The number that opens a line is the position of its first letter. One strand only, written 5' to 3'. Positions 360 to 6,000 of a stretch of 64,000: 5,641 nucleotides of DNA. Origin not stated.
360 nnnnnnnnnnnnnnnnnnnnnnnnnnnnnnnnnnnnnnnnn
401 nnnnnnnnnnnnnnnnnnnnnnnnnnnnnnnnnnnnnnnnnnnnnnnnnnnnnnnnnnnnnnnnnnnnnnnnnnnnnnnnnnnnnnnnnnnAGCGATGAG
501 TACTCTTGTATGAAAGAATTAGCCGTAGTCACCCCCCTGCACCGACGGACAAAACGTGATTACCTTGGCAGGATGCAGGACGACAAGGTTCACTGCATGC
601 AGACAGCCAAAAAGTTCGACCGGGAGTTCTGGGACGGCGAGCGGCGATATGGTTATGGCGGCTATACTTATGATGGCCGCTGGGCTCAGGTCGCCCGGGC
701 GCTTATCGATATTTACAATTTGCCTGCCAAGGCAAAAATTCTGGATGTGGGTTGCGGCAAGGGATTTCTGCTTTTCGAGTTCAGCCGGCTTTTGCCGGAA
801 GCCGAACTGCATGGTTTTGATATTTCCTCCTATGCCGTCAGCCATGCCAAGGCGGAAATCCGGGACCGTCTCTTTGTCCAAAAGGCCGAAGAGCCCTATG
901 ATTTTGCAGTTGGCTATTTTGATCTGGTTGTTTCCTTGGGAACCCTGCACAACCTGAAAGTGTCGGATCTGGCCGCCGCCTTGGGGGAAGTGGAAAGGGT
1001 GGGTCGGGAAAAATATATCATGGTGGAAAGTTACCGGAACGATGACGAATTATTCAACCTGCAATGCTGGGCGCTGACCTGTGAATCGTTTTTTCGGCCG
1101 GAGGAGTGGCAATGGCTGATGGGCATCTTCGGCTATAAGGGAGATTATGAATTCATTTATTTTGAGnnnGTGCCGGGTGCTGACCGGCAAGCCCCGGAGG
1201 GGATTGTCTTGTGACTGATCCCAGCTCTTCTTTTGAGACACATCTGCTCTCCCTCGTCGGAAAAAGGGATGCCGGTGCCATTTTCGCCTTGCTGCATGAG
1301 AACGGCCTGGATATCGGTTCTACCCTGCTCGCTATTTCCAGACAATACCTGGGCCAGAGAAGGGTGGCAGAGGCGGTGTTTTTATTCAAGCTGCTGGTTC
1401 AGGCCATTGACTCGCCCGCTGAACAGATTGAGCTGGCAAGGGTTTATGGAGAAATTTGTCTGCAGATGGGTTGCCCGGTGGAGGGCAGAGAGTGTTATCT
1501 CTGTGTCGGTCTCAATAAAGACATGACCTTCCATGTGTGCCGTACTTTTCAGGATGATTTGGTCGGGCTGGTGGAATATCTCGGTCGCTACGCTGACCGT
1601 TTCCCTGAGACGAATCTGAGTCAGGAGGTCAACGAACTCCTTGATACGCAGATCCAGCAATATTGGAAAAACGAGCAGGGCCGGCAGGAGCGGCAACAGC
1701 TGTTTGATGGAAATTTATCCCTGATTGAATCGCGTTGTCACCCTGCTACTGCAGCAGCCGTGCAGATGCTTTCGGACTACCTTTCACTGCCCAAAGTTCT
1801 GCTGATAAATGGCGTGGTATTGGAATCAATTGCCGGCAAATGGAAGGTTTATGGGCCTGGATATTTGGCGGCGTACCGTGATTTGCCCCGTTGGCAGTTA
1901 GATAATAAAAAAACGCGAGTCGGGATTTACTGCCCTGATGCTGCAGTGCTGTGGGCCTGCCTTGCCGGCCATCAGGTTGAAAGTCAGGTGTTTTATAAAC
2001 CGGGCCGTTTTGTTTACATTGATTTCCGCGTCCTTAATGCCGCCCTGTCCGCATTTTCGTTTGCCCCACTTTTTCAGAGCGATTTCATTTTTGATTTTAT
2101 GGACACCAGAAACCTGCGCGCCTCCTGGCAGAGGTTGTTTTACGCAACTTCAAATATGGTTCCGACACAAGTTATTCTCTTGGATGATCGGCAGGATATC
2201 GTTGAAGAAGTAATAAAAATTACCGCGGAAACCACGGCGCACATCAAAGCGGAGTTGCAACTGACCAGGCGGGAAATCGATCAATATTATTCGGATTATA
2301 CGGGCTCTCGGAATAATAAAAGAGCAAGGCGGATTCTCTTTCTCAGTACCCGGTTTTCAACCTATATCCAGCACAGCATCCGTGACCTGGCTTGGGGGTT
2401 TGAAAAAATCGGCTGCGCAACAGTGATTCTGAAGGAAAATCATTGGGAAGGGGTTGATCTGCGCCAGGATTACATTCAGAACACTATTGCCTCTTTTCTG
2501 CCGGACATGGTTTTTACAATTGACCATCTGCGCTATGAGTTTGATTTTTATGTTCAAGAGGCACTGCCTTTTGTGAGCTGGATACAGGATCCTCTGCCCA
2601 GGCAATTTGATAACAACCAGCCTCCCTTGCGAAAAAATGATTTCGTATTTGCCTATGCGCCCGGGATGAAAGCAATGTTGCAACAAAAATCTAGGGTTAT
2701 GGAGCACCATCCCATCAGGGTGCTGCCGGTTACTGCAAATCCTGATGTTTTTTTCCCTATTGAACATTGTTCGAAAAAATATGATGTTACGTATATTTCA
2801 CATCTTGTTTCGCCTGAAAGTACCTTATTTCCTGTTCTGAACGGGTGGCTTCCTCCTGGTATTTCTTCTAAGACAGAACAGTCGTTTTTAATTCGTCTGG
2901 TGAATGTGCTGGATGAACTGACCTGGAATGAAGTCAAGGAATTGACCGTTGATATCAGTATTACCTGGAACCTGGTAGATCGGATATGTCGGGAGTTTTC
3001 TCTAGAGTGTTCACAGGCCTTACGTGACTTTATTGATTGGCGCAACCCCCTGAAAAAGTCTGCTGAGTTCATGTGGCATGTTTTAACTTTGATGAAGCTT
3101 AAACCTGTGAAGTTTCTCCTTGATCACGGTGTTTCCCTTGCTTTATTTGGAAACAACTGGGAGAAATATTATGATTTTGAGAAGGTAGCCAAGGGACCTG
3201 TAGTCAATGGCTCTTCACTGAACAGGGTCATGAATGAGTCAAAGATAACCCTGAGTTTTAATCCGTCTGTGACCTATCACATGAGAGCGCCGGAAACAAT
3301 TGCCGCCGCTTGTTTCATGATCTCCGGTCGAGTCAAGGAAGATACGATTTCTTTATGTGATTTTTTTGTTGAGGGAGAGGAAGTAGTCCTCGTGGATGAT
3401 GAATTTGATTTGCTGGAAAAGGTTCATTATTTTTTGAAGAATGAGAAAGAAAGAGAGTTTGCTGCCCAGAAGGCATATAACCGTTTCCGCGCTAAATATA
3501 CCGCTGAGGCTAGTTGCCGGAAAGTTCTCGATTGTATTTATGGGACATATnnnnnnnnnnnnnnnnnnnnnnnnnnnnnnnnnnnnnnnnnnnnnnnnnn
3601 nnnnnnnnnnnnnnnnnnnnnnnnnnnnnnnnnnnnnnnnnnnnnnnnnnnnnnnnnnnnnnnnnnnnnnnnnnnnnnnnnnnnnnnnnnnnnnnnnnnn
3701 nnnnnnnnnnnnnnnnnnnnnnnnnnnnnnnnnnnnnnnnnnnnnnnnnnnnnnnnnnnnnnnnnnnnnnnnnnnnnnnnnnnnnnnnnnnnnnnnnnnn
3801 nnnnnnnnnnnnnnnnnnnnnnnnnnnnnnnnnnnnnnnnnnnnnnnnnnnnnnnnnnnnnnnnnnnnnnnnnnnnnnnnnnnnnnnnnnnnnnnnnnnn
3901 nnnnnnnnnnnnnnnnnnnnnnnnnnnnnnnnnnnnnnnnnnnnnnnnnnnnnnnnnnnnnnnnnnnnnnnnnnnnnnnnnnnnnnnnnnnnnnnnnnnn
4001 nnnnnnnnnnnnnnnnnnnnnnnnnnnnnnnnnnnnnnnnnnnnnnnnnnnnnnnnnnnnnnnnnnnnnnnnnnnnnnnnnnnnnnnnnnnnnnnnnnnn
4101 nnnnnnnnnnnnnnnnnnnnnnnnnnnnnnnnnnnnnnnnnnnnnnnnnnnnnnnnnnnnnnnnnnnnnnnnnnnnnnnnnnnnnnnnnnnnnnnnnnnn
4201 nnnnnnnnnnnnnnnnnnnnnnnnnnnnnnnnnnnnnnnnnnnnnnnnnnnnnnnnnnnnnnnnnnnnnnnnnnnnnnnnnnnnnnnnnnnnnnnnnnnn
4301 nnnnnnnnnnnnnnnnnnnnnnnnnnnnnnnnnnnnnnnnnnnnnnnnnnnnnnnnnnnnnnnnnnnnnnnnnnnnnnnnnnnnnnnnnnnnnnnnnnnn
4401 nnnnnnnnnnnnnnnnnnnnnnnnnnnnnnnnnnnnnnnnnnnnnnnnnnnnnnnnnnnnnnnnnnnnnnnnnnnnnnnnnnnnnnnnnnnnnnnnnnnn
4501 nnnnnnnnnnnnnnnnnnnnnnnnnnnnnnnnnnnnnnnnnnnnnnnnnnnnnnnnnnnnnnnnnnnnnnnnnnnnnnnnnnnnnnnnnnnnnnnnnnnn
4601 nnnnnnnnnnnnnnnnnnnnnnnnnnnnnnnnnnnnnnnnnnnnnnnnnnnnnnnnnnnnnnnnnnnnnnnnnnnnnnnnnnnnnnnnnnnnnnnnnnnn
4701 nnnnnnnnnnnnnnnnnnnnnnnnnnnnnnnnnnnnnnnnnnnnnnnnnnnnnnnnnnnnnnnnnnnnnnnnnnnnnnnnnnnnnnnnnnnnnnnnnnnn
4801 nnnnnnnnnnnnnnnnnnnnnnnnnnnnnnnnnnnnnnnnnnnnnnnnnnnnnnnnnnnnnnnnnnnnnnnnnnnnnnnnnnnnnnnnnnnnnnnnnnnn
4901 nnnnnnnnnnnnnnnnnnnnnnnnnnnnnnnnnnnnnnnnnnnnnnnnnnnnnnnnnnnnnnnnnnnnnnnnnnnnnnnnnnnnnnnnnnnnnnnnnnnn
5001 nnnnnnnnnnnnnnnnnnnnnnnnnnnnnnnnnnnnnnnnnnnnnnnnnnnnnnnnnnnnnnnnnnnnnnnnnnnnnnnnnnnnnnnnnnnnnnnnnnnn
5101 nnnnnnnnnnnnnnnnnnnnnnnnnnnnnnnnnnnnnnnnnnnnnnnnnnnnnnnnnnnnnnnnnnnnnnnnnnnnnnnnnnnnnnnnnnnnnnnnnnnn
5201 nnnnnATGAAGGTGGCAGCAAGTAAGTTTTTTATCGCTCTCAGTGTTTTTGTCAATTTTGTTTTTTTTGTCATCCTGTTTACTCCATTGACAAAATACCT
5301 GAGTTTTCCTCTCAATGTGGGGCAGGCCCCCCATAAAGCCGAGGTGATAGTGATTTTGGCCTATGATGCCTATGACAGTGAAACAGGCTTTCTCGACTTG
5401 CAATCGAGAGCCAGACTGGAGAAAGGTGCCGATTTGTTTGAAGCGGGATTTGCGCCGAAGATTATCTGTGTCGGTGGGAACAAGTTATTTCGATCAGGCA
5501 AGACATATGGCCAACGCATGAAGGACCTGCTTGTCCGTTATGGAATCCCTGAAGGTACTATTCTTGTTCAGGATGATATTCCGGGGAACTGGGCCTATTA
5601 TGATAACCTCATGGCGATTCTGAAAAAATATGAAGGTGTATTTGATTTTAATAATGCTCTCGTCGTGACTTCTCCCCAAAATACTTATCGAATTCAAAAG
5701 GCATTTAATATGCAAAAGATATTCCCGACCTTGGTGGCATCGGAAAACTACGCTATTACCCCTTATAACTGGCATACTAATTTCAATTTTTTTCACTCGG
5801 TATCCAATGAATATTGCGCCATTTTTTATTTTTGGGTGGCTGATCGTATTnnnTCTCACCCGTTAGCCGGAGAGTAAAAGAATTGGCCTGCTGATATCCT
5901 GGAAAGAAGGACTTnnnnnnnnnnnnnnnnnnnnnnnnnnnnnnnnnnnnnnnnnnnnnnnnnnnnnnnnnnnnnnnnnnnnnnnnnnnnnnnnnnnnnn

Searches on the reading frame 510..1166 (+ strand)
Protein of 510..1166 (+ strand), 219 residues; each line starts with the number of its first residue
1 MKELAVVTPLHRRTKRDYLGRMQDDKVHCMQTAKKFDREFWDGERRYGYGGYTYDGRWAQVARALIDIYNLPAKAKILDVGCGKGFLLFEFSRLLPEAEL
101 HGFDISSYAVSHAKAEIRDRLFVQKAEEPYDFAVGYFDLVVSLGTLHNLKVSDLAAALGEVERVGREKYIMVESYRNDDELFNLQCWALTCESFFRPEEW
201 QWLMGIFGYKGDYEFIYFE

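Call 65: search_protein_families(library=pfam, proteins=[window:510-1166:+], max_evalue=0.00001)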
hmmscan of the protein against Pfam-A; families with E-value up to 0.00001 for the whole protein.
window:510-1166:+ (219 aa): 6 families
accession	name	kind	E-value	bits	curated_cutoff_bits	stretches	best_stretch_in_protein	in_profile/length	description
PF13847.12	Methyltransf_31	-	1.5e-16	60.8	27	1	75-200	5-137/145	Methyltransferase domain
PF13649.12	Methyltransf_25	-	2.9e-15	57.2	27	1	77-165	1-93/97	Methyltransferase domain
PF08241.18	Methyltransf_11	-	1.6e-13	51.5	21.2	1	78-166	1-88/95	Methyltransferase domain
PF08242.18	Methyltransf_12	-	1.8e-12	48.3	30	1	78-163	1-90/98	Methyltransferase domain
PF13489.12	Methyltransf_23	-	5.8e-11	42.8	27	1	70-210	14-160/164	Methyltransferase domain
PF05175.20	MTS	-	3.3e-07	30.5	23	1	64-122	22-80/170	Methyltransferase small domain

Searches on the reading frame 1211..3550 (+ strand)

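Call 65: search_protein_families(library=pfam, proteins=[window:1211-3550:+], max_evalue=0.00001)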
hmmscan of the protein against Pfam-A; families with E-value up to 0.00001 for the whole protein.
window:1211-3550:+ (780 aa): 1 family
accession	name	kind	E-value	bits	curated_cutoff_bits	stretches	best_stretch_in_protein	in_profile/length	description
PF13524.12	Glyco_trans_1_2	-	2.2e-20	73.5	25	1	639-773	13-143/144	Glycosyl transferase-like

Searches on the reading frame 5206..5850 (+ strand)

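Call 65: search_protein_families(library=pfam, proteins=[window:5206-5850:+], max_evalue=0.00001)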
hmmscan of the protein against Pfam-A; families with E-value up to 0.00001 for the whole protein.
window:5206-5850:+ (215 aa): 1 family
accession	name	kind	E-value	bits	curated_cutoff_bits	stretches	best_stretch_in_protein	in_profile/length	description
PF02698.23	DUF218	-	4e-11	43.4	27.6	1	47-203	2-131/133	DUF218 domain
